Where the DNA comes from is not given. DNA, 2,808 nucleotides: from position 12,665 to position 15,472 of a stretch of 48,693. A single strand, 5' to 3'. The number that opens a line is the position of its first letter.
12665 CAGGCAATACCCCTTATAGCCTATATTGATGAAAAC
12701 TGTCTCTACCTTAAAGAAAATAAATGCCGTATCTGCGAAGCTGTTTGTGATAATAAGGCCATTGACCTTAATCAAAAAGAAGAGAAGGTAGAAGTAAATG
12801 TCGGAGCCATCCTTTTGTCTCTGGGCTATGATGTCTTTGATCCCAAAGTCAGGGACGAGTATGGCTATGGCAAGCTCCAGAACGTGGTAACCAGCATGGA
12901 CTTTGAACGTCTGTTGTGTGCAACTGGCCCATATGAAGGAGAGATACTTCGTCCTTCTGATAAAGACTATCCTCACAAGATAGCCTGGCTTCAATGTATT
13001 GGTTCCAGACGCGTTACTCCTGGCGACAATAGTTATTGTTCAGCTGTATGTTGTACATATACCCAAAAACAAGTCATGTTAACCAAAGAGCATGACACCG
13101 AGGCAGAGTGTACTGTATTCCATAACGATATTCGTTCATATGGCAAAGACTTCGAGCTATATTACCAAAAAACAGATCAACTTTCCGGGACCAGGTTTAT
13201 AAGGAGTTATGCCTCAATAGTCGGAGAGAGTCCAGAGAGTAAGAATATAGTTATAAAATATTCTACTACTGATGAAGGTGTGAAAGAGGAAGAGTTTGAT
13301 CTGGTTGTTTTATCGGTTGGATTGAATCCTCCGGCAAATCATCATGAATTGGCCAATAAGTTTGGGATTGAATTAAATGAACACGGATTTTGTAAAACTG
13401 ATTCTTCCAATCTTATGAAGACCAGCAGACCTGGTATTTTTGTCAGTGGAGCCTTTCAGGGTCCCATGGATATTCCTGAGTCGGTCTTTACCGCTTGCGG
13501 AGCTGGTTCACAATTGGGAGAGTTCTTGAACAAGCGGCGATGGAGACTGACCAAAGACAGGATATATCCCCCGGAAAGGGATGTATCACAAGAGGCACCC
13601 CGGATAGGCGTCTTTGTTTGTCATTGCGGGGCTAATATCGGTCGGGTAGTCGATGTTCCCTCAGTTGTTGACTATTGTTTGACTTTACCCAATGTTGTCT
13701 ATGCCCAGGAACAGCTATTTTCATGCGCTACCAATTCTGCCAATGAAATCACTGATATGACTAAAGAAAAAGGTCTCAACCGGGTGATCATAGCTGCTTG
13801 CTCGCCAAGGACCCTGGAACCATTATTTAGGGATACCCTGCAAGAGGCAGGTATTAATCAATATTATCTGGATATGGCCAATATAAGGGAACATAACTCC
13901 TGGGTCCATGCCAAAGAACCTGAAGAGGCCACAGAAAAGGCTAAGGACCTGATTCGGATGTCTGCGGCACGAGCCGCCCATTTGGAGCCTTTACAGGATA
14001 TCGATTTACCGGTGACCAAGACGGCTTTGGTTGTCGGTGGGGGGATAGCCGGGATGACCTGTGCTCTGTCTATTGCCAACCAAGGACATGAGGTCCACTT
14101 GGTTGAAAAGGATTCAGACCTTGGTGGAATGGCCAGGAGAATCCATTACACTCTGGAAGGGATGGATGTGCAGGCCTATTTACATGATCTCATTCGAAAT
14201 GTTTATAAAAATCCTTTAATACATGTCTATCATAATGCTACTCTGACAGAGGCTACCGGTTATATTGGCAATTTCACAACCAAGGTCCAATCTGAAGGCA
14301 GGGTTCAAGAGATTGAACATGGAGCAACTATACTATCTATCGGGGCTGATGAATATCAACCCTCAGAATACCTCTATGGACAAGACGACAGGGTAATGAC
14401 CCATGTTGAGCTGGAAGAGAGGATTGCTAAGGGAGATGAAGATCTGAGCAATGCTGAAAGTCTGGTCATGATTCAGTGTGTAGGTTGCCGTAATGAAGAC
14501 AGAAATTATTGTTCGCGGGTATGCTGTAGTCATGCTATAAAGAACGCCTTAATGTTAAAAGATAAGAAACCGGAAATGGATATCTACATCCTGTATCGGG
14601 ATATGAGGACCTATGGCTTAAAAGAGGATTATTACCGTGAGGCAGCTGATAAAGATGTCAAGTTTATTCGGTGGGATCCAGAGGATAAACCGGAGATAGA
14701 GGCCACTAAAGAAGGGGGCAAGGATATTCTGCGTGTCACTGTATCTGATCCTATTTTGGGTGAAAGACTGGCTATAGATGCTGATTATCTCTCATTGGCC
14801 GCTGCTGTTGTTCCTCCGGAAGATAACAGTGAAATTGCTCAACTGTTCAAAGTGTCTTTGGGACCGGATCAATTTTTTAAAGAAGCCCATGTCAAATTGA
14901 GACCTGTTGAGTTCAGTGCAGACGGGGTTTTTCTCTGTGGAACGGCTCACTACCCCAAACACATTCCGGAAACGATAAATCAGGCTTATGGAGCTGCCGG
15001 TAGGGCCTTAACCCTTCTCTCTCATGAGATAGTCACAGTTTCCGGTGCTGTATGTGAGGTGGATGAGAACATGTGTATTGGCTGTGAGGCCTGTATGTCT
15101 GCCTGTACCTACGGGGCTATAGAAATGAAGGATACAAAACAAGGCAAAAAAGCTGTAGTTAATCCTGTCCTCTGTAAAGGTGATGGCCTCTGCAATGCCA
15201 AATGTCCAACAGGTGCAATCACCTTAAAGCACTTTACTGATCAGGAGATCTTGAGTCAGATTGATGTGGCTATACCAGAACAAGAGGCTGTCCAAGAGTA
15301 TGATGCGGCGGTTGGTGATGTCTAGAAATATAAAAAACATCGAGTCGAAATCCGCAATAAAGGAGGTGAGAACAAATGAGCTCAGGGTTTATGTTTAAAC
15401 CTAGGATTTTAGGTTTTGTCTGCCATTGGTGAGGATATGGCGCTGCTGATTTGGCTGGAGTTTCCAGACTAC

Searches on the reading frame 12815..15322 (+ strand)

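Call 94: search_protein_families(library=pfam, max_evalue=0.00001, proteins=[window:12815-15322:+])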
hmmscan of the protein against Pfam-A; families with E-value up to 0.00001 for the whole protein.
window:12815-15322:+ (836 aa): 9 families
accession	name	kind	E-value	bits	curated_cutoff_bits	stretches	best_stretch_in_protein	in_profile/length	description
PF07992.20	Pyr_redox_2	-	2.8e-15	57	26.1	2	405-516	4-114/291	Pyridine nucleotide-disulphide oxidoreductase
PF13450.12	NAD_binding_8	-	1.6e-10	41.6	21.9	1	406-450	1-43/68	NAD(P)-binding Rossmann-like domain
PF12838.12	Fer4_7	-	1.8e-08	35.1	27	1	754-801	2-52/52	4Fe-4S dicluster domain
PF12831.13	FAD_oxidored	-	6.3e-08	32.8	27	1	405-440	3-38/416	FAD dependent oxidoreductase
PF00890.30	FAD_binding_2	-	9.1e-08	32.1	20.4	1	404-438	2-36/414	FAD binding domain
PF01266.30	DAO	-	4.8e-07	30.1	27.9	1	405-438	3-37/353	FAD dependent oxidoreductase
PF14697.11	Fer4_21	-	1.2e-06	29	35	1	748-804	2-59/59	4Fe-4S dicluster domain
PF13738.12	Pyr_redox_3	-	1.2e-06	28.5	30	0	400-493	163-251/305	Pyridine nucleotide-disulphide oxidoreductase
PF00037.32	Fer4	-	3.2e-06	27.2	21.1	0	748-770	2-24/24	4Fe-4S binding domain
